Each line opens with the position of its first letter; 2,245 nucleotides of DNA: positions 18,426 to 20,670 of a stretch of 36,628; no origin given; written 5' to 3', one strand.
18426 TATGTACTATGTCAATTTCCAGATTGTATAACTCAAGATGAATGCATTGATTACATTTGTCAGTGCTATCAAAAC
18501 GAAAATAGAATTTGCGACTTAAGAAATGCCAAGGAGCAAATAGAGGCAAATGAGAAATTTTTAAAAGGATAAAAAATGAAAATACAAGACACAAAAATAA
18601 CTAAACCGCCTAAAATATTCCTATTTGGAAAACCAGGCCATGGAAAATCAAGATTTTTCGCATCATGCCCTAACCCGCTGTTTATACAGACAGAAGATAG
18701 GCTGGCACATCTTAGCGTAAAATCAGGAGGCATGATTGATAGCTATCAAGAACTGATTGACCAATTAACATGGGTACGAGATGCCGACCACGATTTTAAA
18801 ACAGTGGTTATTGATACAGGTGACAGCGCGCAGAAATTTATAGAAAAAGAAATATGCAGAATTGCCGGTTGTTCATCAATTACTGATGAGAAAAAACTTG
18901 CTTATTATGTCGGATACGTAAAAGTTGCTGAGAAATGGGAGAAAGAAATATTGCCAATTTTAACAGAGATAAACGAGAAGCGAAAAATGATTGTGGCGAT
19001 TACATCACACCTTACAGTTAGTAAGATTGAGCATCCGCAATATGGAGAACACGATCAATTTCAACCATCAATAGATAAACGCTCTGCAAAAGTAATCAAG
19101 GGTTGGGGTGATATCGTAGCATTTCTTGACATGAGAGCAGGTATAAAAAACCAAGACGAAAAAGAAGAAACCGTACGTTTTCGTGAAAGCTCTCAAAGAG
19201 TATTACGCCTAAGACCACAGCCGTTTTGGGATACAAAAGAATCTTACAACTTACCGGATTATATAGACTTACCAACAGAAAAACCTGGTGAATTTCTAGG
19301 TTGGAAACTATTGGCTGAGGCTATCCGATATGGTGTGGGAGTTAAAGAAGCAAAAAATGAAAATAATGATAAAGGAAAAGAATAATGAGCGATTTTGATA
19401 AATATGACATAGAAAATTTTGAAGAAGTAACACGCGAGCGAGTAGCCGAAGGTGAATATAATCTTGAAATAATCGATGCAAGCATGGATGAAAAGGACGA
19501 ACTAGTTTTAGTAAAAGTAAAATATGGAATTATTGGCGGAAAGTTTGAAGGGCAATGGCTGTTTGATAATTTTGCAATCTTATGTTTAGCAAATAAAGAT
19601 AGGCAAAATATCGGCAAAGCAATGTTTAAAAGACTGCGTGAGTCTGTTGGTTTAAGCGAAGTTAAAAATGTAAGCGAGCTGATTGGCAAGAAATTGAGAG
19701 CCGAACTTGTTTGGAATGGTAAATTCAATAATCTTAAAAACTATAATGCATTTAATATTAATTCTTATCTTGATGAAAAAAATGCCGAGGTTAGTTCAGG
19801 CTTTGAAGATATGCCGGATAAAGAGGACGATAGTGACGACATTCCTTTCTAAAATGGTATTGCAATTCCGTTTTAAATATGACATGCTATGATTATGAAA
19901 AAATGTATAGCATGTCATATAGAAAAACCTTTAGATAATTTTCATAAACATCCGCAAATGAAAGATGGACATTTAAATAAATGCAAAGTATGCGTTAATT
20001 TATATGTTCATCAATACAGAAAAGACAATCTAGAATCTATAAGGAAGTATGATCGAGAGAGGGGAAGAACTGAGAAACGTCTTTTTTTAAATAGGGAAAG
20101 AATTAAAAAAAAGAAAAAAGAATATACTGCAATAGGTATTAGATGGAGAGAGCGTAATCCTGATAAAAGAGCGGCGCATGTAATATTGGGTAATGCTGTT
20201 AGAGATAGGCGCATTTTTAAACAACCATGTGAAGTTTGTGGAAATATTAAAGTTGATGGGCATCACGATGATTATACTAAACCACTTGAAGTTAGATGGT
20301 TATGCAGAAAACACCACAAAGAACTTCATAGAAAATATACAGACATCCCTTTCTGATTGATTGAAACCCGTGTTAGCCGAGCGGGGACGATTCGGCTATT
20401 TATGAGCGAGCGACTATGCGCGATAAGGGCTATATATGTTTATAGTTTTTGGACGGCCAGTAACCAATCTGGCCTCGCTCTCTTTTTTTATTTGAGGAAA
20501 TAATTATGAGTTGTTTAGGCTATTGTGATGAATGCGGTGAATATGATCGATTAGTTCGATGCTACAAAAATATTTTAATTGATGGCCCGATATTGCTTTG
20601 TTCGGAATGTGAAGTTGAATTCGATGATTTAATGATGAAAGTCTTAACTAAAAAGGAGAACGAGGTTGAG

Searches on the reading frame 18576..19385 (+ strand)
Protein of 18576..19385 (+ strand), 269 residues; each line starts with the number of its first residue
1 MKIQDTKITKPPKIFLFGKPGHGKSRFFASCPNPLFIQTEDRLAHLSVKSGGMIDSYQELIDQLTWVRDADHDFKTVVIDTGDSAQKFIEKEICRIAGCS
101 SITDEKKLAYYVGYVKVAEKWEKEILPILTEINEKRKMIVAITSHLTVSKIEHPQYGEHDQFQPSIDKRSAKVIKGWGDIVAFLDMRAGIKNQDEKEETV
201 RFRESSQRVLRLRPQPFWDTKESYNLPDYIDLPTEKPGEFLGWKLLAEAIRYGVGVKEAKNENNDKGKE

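Call 14: search_protein_families(library=pfam, proteins=[window:18576-19385:+], max_evalue=0.01)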
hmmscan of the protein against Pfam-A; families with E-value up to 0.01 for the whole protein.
window:18576-19385:+ (269 aa): 1 family
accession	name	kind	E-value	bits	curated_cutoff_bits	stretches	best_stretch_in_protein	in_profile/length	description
PF13479.12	AAA_24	-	2.4e-35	122.6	27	1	11-222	2-193/195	AAA domain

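Call 15: find_related_loci(query=window:18576-19385:+, collection=viral_contigs, flank=10000)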
Query window:18576-19385:+ (269 aa) in viral_contigs; peptide patterns used: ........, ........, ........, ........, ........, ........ (x = any residue, [..] = any of these).
9 stretches matched a pattern; 1 encode a relative of the query (tblastn E <= 1e-3); 1 distinct loci.
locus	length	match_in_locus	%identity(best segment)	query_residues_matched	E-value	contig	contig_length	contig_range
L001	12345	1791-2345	29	10-184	2e-22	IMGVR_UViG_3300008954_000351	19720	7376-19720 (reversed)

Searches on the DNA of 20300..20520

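Call 26: search_rna_families(source=window, start=20300, end=20520, threshold=evalue, max_evalue=10, show_alignments=2)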
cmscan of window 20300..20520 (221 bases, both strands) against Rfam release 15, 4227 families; matches with E-value up to 10: 4.
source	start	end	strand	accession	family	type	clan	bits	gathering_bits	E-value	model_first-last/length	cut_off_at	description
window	20325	20365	+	RF01647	ceN61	Gene; snRNA; snoRNA; CD-box;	-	13.9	60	2.3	1-72/72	no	Caenorhabditis snoRNA ceN61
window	20373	20485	-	RF02857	30_255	Gene; sRNA;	-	13.5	197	8.3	1-213/213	no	Leptospira sRNA 30_255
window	20319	20490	+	RF02834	VqmR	Gene; sRNA;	-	11.4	76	7.3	1-154/154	no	Vibrio RNA VqmR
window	20352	20395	+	RF01308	sR58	Gene; snRNA; snoRNA; CD-box;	-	11.1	55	6.9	1-55/55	no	Small nucleolar RNA sR58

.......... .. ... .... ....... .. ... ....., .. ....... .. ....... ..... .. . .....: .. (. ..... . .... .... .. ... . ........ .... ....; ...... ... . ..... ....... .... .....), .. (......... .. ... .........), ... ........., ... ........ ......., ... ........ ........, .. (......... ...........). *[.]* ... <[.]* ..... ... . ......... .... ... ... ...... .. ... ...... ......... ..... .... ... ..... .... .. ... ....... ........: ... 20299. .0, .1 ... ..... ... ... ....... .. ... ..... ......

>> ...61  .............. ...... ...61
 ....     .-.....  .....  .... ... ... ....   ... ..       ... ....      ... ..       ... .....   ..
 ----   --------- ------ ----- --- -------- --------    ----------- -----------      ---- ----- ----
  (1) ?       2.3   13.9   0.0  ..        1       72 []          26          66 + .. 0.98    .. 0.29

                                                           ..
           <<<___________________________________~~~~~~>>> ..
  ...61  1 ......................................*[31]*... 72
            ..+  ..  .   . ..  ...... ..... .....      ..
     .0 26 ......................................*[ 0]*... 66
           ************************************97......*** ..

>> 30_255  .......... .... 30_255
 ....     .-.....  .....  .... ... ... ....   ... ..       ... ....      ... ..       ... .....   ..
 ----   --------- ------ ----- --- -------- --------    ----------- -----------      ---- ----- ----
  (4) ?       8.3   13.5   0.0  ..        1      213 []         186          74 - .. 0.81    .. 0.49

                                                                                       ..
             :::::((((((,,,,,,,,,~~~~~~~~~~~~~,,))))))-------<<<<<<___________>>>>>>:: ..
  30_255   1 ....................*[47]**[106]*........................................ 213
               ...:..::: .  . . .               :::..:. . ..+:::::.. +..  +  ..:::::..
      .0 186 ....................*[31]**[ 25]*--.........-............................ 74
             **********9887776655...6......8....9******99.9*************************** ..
